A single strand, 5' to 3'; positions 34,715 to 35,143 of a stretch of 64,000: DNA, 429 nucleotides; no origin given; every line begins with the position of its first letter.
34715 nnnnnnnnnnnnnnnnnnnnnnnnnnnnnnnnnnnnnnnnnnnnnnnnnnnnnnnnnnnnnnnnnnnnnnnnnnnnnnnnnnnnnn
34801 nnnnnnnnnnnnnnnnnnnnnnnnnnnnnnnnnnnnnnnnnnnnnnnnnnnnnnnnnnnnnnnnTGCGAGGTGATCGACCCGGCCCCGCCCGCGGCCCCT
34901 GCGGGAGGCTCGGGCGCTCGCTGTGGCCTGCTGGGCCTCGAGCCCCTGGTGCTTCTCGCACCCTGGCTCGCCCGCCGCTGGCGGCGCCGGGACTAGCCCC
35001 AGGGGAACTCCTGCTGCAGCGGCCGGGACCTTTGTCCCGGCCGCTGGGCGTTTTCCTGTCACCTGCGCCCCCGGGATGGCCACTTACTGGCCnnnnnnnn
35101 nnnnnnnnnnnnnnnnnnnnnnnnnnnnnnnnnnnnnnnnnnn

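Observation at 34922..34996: Shared C-terminal tail CGLLG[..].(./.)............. on two unrelated secreted proteins: an unclassified sorting signal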

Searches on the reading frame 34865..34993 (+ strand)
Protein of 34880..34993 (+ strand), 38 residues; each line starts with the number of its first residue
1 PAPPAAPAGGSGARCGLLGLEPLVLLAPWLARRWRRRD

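Call 7: search_protein_families(library=ncbifam, proteins=[window:34880-34993:+], max_evalue=10)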
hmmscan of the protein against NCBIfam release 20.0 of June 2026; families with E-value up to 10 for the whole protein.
seq(38 aa): 0 families

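Call 8: search_protein_families(library=pfam, proteins=[window:34880-34993:+], max_evalue=10)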
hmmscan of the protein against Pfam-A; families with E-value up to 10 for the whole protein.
seq(38 aa): 0 families

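Call 15: find_homologous_proteins(query=A2, max_evalue=10)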
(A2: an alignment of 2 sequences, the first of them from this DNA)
Query A2 (2 sequences): 9 candidates shared short words with the query, none scored E <= 10.

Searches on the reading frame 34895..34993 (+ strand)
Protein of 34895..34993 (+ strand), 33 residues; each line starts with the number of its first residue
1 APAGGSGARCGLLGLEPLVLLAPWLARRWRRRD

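Call 28: search_protein_families(library=ncbifam, alignment_id=A3, max_evalue=10)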
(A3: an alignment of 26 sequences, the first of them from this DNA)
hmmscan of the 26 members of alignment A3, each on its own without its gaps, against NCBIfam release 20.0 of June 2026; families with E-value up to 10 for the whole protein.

A. member 1, seq(33 aa): 0 families

B. families by the number of members that match (of 26 scanned): 6 families
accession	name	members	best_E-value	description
TIGR04564.1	Synergist_CTERM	2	0.00075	Synerg-CTERM sorting domain-containing protein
NF053845.1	CoaP_CTERM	2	0.002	choice-of-anchor protein CoaP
NF051874.1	PVV_CTERM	2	0.015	PVV-CTERM domain-containing choice-of-anchor G protein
TIGR03347.1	VI_chp_1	1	0.014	type VI secretion system baseplate subunit TssG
TIGR03382.1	GC_trans_RRR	1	0.029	MYXO-CTERM sorting domain-containing protein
TIGR03901.2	MYXO-CTERM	1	0.53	MYXO-CTERM sorting domain-containing protein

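Call 32: search_protein_representatives(alignment_id=A3)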
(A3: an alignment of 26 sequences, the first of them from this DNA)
Query: 26 sequences, 35 profile positions. Proteins with E-value up to 0.001 (for the whole library): 98; up to 1e-10: 0; up to 1e-30: 0. The best 98 are listed.
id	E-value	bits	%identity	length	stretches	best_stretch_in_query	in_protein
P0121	3.7e-08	48.6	-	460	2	8-31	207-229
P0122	3.5e-07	45.5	-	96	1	2-33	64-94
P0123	7.1e-07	44.5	-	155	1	5-34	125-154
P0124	1.4e-06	43.5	-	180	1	2-34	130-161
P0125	1.6e-06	43.4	-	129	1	4-33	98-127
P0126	2.1e-06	43.0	-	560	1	4-34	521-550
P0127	2.3e-06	42.9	-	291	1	3-34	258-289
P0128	3.4e-06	42.4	-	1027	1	5-32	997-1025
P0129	3.9e-06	42.2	-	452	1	5-33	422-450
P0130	7.5e-06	41.3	-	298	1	4-33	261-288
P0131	7.6e-06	41.2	-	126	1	7-33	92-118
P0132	7.7e-06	41.2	-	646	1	4-32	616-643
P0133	1.2e-05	40.6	-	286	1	1-32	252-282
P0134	1.3e-05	40.5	-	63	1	5-33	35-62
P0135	2.0e-05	39.9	-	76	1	4-31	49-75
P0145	5.8e-05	38.4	-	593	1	6-34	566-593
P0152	8.8e-05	37.8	-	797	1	8-35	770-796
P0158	1.1e-04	37.6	-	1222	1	3-34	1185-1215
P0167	1.6e-04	37.0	-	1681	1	6-32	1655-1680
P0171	2.0e-04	36.7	-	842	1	4-32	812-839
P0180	2.5e-04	36.4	-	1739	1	5-34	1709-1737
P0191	4.1e-04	35.7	-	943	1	7-33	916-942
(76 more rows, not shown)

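Call 59: list_cluster_members(proteins=[P0126, P0128, P0132, P0145, P0152, P0158, P0171, P0180, P0191, P0167])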
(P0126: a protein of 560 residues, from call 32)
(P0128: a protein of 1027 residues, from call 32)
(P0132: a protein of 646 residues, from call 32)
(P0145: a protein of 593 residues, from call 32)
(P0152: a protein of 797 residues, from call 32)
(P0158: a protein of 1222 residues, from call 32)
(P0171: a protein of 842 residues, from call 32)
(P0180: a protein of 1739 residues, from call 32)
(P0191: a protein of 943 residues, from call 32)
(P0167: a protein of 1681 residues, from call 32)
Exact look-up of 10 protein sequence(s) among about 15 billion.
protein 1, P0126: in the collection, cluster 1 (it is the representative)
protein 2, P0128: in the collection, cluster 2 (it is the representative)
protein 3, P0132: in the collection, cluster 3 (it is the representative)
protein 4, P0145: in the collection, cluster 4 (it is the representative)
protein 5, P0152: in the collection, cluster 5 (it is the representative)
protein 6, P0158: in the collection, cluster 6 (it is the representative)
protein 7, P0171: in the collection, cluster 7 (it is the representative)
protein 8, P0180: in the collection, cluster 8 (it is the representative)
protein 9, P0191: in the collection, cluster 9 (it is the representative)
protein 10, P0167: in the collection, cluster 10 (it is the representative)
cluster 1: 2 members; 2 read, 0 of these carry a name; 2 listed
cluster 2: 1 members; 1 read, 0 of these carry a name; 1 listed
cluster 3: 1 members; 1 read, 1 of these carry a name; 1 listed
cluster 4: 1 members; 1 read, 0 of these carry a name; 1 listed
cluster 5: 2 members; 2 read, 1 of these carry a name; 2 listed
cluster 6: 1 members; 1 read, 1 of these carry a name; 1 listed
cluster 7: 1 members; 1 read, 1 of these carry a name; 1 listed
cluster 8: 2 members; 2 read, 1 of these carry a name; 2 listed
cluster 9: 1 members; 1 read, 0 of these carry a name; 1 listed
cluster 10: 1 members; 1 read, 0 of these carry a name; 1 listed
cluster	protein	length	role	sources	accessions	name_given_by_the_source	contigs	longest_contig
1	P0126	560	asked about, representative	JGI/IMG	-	-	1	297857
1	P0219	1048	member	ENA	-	-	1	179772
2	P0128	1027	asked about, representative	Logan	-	-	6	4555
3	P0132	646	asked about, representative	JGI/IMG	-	hypothetical protein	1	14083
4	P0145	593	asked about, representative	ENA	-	-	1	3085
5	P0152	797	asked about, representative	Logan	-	-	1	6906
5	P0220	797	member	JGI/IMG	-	hypothetical protein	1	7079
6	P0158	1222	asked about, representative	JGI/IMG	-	hypothetical protein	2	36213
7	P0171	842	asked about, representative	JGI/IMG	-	hypothetical protein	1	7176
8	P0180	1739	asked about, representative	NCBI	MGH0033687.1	MAG: hypothetical protein ACQGVK_01525 [Myxococcota bacterium]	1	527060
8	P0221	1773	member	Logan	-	-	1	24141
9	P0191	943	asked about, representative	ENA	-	-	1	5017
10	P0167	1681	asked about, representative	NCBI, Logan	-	-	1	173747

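Call 86: search_protein_families(library=pfam, alignment_id=A5, max_evalue=0.0001)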
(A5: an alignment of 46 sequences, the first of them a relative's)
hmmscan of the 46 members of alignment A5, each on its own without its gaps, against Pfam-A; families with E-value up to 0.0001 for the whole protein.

A. member 1, P0126 (560 aa): 1 family
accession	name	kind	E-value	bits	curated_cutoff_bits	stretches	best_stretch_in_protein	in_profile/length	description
PF01030.30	Recep_L_domain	-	5.1e-06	27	21.8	0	18-67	41-99/112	Receptor L domain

B. families by the number of members that match (of 46 scanned): 35 families (the first 25 are shown)
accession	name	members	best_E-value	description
PF07691.17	PA14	2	1.1e-40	PA14 domain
PF10528.15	GLEYA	2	4.5e-14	GLEYA domain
PF13472.12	Lipase_GDSL_2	2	5.1e-14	GDSL-like Lipase/Acylhydrolase family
PF07676.18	PD40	2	6.4e-09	WD40-like Beta Propeller Repeat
PF02412.23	TSP_3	2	2.6e-06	Thrombospondin type 3 repeat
PF01030.30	Recep_L_domain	2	5.1e-06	Receptor L domain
PF09136.16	Glucodextran_B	2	1.7e-05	Glucodextranase, domain B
PF00041.27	fn3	2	2.4e-05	Fibronectin type III domain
PF13517.12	FG-GAP_3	1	1.2e-86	FG-GAP-like repeat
PF03629.24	SASA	1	1.1e-38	Carbohydrate esterase, sialic acid-specific acetylesterase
PF22825.2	HpiC1-like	1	2e-32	HpiC1 cyclase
PF01839.29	FG-GAP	1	1e-29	FG-GAP repeat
PF00150.24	Cellulase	1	1.2e-28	Cellulase (glycosyl hydrolase family 5)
PF08309.17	LVIVD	1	7e-20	LVIVD repeat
PF00362.24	Integrin_beta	1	3.5e-18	Integrin beta chain VWA domain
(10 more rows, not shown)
